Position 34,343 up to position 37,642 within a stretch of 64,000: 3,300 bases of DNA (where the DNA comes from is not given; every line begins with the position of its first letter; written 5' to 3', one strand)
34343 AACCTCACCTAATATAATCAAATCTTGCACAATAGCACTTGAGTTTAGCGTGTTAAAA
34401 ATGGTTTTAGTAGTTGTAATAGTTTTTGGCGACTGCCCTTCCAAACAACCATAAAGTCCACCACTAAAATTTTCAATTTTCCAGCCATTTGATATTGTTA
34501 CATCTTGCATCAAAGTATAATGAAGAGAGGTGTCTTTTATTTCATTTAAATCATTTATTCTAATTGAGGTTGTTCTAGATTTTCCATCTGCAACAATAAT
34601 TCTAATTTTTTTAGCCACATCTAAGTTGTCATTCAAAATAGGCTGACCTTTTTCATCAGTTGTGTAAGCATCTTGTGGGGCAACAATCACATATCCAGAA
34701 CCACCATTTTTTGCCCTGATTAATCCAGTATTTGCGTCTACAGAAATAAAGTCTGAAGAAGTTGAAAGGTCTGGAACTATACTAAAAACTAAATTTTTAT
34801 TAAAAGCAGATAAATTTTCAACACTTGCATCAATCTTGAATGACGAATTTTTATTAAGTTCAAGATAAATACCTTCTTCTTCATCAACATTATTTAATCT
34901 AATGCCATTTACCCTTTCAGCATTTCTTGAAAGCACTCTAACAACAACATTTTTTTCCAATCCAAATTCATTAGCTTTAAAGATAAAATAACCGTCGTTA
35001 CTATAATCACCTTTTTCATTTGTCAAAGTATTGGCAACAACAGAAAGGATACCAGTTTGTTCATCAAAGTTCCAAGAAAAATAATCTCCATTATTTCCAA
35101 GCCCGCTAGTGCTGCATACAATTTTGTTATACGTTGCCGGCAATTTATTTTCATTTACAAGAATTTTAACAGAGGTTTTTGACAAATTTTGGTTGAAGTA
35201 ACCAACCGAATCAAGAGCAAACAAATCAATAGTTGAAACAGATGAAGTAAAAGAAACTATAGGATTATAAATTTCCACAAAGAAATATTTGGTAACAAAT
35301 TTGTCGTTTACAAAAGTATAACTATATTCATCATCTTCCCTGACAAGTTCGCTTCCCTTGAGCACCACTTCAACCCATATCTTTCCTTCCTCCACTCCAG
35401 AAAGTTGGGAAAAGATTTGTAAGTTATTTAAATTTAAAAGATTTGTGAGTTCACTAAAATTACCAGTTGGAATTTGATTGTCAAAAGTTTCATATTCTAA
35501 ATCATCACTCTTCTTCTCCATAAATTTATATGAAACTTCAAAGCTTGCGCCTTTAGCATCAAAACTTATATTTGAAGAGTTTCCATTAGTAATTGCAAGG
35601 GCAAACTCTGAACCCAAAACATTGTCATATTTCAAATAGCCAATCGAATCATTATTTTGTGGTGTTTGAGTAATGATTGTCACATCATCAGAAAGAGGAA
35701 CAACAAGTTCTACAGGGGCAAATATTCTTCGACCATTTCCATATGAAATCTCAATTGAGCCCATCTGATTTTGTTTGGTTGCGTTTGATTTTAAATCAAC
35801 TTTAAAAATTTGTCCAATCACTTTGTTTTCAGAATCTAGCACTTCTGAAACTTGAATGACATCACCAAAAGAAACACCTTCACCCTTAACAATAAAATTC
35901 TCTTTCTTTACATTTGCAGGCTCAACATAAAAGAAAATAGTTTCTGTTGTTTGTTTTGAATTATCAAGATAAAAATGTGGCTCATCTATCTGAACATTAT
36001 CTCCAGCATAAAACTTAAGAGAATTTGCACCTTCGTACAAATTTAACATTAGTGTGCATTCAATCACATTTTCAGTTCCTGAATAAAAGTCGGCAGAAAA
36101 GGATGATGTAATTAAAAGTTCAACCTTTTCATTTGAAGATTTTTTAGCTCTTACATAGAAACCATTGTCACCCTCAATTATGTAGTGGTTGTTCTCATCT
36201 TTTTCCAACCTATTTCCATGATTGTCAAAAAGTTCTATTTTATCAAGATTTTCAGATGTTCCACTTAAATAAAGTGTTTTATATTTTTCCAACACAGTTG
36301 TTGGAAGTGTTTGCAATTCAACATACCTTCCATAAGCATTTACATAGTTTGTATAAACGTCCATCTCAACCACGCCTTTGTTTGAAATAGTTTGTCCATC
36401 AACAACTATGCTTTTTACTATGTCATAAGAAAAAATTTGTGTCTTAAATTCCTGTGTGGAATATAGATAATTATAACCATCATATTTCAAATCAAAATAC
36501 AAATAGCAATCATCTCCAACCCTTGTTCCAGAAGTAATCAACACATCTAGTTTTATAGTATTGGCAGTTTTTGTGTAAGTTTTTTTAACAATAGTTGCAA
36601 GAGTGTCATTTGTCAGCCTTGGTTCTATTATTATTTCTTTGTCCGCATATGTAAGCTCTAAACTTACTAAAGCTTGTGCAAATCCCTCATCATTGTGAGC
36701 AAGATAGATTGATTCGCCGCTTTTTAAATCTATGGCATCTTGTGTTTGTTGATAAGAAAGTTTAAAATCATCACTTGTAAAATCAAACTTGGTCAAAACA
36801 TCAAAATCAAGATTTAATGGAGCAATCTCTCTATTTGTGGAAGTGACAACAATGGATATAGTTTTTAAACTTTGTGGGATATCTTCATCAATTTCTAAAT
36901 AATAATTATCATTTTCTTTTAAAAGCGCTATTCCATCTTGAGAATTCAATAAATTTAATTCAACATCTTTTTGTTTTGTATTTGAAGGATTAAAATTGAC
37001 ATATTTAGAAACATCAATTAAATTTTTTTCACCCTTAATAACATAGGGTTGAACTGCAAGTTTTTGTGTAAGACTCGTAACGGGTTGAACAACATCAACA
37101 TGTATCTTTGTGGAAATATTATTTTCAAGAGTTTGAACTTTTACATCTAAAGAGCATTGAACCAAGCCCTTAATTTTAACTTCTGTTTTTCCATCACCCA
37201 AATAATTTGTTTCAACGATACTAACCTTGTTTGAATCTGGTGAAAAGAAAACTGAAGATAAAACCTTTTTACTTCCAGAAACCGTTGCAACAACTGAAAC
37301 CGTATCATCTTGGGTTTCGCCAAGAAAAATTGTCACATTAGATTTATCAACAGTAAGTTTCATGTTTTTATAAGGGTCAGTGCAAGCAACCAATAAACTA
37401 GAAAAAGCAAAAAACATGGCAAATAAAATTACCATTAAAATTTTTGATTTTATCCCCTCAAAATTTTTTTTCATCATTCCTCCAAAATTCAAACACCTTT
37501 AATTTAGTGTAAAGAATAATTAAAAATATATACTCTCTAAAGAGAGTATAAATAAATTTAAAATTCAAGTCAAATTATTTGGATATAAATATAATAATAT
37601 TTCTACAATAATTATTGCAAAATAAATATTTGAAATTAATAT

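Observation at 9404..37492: Two tandem giant lipoprotein genes (about 6070 and 3277 aa) occupy 28 kb directly upstream of rpoBC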

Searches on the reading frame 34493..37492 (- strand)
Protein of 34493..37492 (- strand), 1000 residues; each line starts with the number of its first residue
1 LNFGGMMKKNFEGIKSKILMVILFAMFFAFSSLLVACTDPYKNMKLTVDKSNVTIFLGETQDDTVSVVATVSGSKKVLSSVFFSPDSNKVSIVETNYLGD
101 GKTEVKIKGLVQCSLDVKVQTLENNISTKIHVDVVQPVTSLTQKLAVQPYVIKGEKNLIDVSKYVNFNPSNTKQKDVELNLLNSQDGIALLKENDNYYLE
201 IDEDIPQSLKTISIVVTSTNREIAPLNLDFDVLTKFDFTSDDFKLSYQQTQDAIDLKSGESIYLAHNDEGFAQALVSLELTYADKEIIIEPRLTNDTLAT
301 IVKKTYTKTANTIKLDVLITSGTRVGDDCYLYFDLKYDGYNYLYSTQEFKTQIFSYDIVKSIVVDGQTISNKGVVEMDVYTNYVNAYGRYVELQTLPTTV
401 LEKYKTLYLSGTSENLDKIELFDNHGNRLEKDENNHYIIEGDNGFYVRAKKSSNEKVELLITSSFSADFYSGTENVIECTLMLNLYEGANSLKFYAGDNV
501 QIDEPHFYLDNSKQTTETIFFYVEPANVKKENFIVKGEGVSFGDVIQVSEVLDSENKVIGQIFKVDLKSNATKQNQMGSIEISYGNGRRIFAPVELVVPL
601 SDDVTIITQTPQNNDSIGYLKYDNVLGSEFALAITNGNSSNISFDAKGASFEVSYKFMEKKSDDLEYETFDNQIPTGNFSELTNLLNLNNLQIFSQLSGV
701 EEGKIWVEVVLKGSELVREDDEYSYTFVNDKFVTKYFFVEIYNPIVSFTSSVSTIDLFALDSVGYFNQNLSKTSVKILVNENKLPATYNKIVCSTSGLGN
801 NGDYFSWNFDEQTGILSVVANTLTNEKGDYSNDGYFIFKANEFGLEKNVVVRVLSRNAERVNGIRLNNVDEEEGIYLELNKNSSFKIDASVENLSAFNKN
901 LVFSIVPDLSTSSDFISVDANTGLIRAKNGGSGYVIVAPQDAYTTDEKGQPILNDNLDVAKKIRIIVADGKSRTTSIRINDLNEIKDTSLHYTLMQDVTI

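Call 25: search_protein_families(library=pfam, proteins=[window:34493-37492:-], max_evalue=10)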
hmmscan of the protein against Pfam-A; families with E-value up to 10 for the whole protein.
window:34493-37492:- (1000 aa): 1 family
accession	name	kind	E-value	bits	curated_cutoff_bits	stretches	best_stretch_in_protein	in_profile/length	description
PF18564.7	Glyco_hydro_5_C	-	0.19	12.7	22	0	634-665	6-37/87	Glycoside hydrolase family 5 C-terminal domain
